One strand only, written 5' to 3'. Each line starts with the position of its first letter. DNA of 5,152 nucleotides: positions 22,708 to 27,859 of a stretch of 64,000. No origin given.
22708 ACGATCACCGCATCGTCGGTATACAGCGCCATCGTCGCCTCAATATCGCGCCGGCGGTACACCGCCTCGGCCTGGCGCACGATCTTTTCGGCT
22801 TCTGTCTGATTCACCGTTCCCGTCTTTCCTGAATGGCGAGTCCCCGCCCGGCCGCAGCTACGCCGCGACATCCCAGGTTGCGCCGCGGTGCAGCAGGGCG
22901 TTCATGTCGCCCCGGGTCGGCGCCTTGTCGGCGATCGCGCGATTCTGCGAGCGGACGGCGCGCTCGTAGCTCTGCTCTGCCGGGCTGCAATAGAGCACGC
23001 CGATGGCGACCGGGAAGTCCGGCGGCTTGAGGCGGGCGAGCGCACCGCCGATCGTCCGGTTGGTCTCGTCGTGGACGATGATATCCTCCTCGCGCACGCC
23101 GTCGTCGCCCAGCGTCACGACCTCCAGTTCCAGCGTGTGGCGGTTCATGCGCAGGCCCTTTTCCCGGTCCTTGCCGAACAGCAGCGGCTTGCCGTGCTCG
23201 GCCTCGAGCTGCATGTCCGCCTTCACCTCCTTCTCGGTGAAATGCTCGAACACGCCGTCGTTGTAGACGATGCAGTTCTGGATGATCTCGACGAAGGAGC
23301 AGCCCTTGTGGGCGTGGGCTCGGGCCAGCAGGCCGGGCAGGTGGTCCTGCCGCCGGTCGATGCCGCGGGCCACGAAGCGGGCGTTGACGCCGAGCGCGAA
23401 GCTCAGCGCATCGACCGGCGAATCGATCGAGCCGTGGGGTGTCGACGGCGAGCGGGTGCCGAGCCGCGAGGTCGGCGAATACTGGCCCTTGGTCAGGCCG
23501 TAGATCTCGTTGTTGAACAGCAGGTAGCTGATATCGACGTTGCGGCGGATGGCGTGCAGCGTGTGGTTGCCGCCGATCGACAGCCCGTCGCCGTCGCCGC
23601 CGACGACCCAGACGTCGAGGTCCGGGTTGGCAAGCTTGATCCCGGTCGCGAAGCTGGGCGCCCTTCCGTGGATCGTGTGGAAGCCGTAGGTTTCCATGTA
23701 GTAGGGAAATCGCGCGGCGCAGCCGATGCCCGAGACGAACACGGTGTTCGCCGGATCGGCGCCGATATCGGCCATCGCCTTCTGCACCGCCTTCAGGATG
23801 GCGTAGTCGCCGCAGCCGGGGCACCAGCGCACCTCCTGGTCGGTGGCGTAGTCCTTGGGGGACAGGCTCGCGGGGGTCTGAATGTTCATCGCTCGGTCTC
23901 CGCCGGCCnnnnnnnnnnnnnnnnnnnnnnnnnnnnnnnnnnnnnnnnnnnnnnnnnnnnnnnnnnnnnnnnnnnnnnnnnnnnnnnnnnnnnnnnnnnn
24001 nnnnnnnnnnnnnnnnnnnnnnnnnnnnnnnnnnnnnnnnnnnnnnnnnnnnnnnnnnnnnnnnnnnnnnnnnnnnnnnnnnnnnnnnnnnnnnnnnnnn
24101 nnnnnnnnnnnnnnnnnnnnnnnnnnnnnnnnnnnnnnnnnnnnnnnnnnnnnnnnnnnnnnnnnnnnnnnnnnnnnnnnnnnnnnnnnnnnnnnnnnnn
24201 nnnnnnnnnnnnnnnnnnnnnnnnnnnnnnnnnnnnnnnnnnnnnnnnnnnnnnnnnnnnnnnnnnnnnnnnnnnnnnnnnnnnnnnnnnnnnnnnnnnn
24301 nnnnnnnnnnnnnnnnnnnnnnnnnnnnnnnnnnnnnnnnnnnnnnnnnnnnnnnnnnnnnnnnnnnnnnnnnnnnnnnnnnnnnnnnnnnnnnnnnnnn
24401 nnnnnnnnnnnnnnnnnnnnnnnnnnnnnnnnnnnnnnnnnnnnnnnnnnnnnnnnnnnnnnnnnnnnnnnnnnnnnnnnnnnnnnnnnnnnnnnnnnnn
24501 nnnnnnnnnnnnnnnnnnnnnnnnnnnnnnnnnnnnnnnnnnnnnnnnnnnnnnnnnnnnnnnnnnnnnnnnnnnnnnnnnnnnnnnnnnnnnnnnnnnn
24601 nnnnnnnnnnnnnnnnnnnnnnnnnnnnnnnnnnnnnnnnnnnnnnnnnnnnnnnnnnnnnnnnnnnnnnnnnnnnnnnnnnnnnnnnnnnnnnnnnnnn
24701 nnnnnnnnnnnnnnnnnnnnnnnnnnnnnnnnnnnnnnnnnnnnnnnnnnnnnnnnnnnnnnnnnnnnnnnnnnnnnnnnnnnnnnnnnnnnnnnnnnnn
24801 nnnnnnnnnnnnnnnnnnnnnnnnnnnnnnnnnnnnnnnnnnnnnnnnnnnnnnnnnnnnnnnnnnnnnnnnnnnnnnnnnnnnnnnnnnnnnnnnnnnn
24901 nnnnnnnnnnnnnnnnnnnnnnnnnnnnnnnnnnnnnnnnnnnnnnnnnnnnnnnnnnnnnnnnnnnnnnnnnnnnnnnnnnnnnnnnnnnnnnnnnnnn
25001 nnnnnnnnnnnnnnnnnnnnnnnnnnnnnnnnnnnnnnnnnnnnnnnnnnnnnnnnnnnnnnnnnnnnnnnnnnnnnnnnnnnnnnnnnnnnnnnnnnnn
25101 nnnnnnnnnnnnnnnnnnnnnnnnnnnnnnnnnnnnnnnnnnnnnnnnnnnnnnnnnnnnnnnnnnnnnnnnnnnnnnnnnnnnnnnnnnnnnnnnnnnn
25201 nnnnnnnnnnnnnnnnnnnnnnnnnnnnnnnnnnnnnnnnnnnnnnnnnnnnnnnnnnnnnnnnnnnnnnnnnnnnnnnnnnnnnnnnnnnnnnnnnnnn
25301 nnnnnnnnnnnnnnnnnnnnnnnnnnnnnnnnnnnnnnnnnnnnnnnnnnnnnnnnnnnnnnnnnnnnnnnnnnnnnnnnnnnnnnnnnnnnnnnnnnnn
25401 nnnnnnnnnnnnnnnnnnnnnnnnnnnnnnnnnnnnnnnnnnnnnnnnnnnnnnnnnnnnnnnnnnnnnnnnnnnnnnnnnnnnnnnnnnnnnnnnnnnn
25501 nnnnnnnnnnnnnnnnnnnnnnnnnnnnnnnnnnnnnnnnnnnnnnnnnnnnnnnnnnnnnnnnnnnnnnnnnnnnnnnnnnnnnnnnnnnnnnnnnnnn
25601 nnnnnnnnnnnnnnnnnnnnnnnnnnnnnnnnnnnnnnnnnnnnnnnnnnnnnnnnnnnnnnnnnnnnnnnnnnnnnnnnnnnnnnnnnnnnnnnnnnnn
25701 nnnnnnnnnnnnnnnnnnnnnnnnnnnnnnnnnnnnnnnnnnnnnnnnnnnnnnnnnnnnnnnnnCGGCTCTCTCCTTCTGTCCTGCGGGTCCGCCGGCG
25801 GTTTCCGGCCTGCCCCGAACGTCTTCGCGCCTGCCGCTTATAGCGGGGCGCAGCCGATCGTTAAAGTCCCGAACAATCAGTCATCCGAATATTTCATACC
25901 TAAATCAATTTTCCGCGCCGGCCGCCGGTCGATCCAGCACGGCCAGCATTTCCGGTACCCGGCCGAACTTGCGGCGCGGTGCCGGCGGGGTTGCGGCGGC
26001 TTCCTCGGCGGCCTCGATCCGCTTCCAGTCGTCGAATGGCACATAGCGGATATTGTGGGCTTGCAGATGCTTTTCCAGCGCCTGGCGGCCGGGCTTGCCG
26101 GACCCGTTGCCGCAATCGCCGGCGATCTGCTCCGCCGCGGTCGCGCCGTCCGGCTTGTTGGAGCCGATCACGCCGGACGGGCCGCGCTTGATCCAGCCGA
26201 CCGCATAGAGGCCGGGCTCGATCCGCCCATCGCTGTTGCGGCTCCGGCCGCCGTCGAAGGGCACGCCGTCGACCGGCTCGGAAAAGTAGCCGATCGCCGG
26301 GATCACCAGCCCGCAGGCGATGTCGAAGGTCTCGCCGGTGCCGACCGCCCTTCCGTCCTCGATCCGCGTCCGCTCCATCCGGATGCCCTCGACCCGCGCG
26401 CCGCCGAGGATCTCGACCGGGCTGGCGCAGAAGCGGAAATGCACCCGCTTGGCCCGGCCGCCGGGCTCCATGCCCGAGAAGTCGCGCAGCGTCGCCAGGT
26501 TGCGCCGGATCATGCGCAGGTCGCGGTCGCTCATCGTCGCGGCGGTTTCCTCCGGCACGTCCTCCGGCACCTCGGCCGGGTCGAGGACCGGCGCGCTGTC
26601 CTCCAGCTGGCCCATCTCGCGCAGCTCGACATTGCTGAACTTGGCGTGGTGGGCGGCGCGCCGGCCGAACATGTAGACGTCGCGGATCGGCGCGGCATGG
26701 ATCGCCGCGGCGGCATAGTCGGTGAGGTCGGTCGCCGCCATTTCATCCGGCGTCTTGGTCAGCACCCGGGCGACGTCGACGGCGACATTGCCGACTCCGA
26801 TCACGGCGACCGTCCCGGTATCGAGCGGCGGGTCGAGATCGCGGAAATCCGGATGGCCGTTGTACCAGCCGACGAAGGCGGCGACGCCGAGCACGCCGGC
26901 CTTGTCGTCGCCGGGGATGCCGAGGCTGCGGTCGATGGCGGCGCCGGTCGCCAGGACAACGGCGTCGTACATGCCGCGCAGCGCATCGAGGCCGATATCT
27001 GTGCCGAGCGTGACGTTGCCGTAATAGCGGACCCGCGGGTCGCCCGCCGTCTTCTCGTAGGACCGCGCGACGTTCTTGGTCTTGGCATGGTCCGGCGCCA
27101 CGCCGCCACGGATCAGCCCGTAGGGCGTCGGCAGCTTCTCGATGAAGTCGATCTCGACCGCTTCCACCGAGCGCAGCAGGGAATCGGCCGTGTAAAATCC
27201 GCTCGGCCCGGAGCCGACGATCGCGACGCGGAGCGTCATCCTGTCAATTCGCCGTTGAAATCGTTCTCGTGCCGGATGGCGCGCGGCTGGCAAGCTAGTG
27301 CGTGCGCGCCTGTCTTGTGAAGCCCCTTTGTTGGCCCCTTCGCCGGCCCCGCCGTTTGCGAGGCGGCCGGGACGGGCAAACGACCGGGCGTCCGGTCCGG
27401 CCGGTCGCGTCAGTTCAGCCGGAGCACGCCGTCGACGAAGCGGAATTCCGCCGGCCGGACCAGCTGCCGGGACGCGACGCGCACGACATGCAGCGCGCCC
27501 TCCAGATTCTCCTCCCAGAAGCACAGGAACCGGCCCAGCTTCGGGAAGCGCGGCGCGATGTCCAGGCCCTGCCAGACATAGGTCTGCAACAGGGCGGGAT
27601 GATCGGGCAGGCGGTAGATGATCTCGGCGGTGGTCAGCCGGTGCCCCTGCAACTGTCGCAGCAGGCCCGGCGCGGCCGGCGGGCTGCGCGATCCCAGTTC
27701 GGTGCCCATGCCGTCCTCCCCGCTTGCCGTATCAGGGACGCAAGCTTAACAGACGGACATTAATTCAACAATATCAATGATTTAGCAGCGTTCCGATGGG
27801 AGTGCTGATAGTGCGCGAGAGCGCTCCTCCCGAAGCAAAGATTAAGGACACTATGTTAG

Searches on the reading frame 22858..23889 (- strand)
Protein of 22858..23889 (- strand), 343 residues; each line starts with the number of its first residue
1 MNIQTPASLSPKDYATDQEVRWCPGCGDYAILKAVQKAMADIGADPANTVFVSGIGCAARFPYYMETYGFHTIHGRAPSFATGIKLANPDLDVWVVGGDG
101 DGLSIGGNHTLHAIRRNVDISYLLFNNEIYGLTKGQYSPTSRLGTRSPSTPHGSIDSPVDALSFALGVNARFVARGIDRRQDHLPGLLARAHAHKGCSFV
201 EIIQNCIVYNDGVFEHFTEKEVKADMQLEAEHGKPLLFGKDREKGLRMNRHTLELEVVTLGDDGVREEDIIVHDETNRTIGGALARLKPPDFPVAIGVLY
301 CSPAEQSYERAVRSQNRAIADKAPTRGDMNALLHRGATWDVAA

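Call 5: search_protein_families(library=ncbifam, proteins=[window:22858-23889:-])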
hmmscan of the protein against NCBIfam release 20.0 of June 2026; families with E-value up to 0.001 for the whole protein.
window:22858-23889:- (343 aa): 12 families
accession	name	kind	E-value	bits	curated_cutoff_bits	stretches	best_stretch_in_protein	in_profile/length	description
TIGR02177.1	PorB_KorB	subfamily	1.4e-77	261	261.9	1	21-222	2-203/286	2-oxoacid:acceptor oxidoreductase, beta subunit, pyruvate/2-ketoisovalerate family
NF008820.0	PRK11866.1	equivalog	6.1e-76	255.5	402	1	9-219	4-215/287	2-oxoacid ferredoxin oxidoreductase subunit beta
NF041171.1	Oxoac_fdxbeta_Archa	equivalog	3.1e-71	240.1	423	1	20-223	3-206/296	2-oxoacid:ferredoxin oxidoreductase subunit beta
NF008821.0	PRK11869.1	equivalog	4.8e-64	216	438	1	15-211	9-205/286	2-oxoacid ferredoxin oxidoreductase subunit beta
NF007207.0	PRK09628.1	equivalog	3.4e-59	200.7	364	1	20-208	16-204/277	2-oxoglutarate ferredoxin oxidoreductase subunit beta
NF008819.1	PRK11865.1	equivalog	6.4e-11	42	405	1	21-207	19-213/300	pyruvate synthase subunit PorB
NF008818.0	PRK11864.1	subfamily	3.1e-07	29.8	405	1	22-206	20-208/300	3-methyl-2-oxobutanoate dehydrogenase subunit beta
NF045792.1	OxalOxredbeta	equivalog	2.3e-06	26.8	590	1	20-155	21-166/311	oxalate oxidoreductase subunit beta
TIGR03336.1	IOR_alpha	equivalog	3.5e-05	22.3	650.9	1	22-215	358-540/595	indolepyruvate ferredoxin oxidoreductase subunit alpha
NF004772.0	PRK06112.1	subfamily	0.0005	18.5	673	1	80-205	445-560/578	acetolactate synthase catalytic subunit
TIGR02176.1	pyruv_ox_red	equivalog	0.00071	17.5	911.35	1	93-208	956-1072/1167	pyruvate:ferredoxin (flavodoxin) oxidoreductase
TIGR03846.1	sulfopy_beta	equivalog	0.00081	19.3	221.5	0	73-142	43-112/182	sulfopyruvate decarboxylase subunit beta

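Call 6: search_protein_families(library=pfam, proteins=[window:22858-23889:-])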
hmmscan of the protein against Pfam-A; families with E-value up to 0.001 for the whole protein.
window:22858-23889:- (343 aa): 1 family
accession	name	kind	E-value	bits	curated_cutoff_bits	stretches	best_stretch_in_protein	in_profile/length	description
PF02775.26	TPP_enzyme_C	-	8.3e-28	97.5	21.9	1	58-202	5-151/151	Thiamine pyrophosphate enzyme, C-terminal TPP binding domain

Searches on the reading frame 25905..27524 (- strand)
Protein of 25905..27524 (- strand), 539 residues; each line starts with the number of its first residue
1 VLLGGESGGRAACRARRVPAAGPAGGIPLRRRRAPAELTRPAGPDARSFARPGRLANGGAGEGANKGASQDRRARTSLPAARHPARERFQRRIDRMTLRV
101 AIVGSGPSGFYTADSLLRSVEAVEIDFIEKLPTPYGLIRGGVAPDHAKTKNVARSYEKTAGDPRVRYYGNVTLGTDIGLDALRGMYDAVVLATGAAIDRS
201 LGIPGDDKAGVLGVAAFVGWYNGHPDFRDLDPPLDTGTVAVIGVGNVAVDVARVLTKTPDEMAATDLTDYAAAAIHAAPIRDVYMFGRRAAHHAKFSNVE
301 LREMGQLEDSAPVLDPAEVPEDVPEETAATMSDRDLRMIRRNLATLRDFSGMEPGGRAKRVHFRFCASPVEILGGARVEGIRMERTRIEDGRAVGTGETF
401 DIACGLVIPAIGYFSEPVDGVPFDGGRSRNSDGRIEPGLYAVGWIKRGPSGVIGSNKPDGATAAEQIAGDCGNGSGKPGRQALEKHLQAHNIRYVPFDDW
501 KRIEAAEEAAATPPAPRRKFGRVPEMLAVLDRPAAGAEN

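Call 5: search_protein_families(library=ncbifam, proteins=[window:25905-27524:-])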
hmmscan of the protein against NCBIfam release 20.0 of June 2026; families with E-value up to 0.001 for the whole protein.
window:25905-27524:- (539 aa): 15 families
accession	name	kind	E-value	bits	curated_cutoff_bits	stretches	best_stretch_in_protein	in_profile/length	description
NF009409.0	PRK12770.1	subfamily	1.4e-20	73.7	343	1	94-302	15-219/360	putative glutamate synthase subunit beta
NF009410.0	PRK12771.1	subfamily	1.5e-20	73.4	516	1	93-413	134-380/566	NAD(P)-binding protein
TIGR01316.1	gltA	equivalog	4.7e-19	68.5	471.75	1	88-255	124-291/449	NADPH-dependent glutamate synthase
NF010590.0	PRK13984.1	equivalog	5.5e-16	57.8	946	1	92-257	283-444/611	putative oxidoreductase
NF009414.0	PRK12778.1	equivalog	5.7e-15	54.6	1103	1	86-256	420-590/752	bifunctional dihydroorotate dehydrogenase B NAD binding subunit/NADPH-dependent glutamate synthase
TIGR01317.1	GOGAT_sm_gam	subfamily_domain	1.5e-14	53.7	447.7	1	97-248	143-295/485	glutamate synthase small subunit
NF009454.0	PRK12814.1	equivalog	3.6e-14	52.1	916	1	96-256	192-343/657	putative NADPH-dependent glutamate synthase small subunit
NF009413.0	PRK12775.1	equivalog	1.2e-13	49.8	1895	1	91-257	424-592/1006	putative trifunctional 2-polyprenylphenol hydroxylase/glutamate synthase subunit beta/ferritin domain-containing protein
TIGR01318.1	gltD_gamma_fam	subfamily_domain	1.9e-12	46.5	482.95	1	93-253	137-299/467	glutamate synthase, small subunit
TIGR03315.1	Se_ygfK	equivalog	2.3e-11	41.9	835.3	1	95-259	535-689/1012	putative selenate reductase subunit YgfK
NF009408.0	PRK12769.1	equivalog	1.4e-09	36.7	1003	1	94-253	324-485/659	formate-dependent uric acid utilization protein AegA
NF009451.0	PRK12809.1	equivalog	4.3e-08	31.9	1154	1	98-218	311-428/639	formate-dependent uric acid utilization protein YgfT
NF009415.0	PRK12779.1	equivalog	1.2e-06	26.8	1519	1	99-256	308-467/944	putative bifunctional glutamate synthase subunit beta/2-polyprenylphenol hydroxylase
NF045599.1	bili_reduct_long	exception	2.5e-05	22.7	750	1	98-275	382-543/641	bilirubin reductase, long form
NF041087.1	bile_acid_BaiCD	equivalog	0.00018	19.8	825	1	98-276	381-543/642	bile acid Fe-S flavoenzyme BaiCD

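Call 6: search_protein_families(library=pfam, proteins=[window:25905-27524:-])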
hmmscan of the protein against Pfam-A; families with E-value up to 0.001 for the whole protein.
window:25905-27524:- (539 aa): 1 family
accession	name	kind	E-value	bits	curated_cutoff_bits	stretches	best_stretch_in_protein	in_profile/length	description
PF07992.20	Pyr_redox_2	-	1.5e-09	38.1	26.1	1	99-260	2-166/291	Pyridine nucleotide-disulphide oxidoreductase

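Call 31: search_solved_structures(query=window:25905-27239:-, max_evalue=0.00001)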
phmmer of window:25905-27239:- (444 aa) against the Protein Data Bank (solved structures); distinct sequences matched with E-value up to 0.00001: 12.
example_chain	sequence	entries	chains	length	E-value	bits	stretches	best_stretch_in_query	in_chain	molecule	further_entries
1lqt_A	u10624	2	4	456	2.1e-93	316.9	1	5-433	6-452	FprA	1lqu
2c7g_A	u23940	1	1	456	2.6e-92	313.3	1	5-433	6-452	NADPH-FERREDOXIN REDUCTASE FPRA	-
1cjc_A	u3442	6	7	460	1.2e-88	301.2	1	2-435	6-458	PROTEIN (ADRENODOXIN REDUCTASE) | ADRENODOXIN REDUCTASE | NADPH:ADRENODOXIN OXIDOREDUCTASE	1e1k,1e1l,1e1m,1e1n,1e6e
9bov_A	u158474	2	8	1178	7.6e-15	58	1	4-161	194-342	Molybdopterin oxidoreductase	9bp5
5jca_L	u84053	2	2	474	8.1e-14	54.6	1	4-161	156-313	NADH-dependent Ferredoxin:NADP Oxidoreductase (NfnI) subunit alpha | NADH-dependent Ferredoxin:NADP Oxidoreductase subunit alpha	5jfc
9n5u_A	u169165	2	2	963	1.9e-13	53.4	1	4-162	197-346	NfnA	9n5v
4ylf_B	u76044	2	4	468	2.1e-13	53.2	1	4-161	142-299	Dihydropyrimidine dehydrogenase subunit A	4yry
5vj7_A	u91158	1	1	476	3.1e-12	49.4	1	4-162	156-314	Oxidoreductase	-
8oh5_C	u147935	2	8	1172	1.4e-10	44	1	4-162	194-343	Formate dehydrogenase-O, major subunit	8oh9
7mfm_I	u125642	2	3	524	5.7e-10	41.9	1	4-122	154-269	Glutamate synthase (NADPH) small chain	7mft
2vdc_G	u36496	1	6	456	6.9e-06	28.5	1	3-125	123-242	GLUTAMATE SYNTHASE [NADPH] SMALL CHAIN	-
6s6s_G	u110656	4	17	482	7.4e-06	28.3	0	3-125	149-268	Glutamate synthase [NADPH] small chain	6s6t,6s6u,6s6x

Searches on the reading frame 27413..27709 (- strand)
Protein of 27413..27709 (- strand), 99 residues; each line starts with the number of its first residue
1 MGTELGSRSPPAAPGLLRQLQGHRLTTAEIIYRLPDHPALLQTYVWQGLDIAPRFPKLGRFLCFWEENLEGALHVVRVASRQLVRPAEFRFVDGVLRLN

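Call 66: search_protein_families(library=pfam, max_evalue=0.0001, proteins=[window:27413-27709:-])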
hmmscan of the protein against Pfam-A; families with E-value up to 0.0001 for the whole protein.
window:27413-27709:- (99 aa): 1 family
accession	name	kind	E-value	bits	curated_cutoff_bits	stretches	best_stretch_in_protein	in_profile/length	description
PF06233.17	Usg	-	3.3e-36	123.7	27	1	19-98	1-80/80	Usg-like family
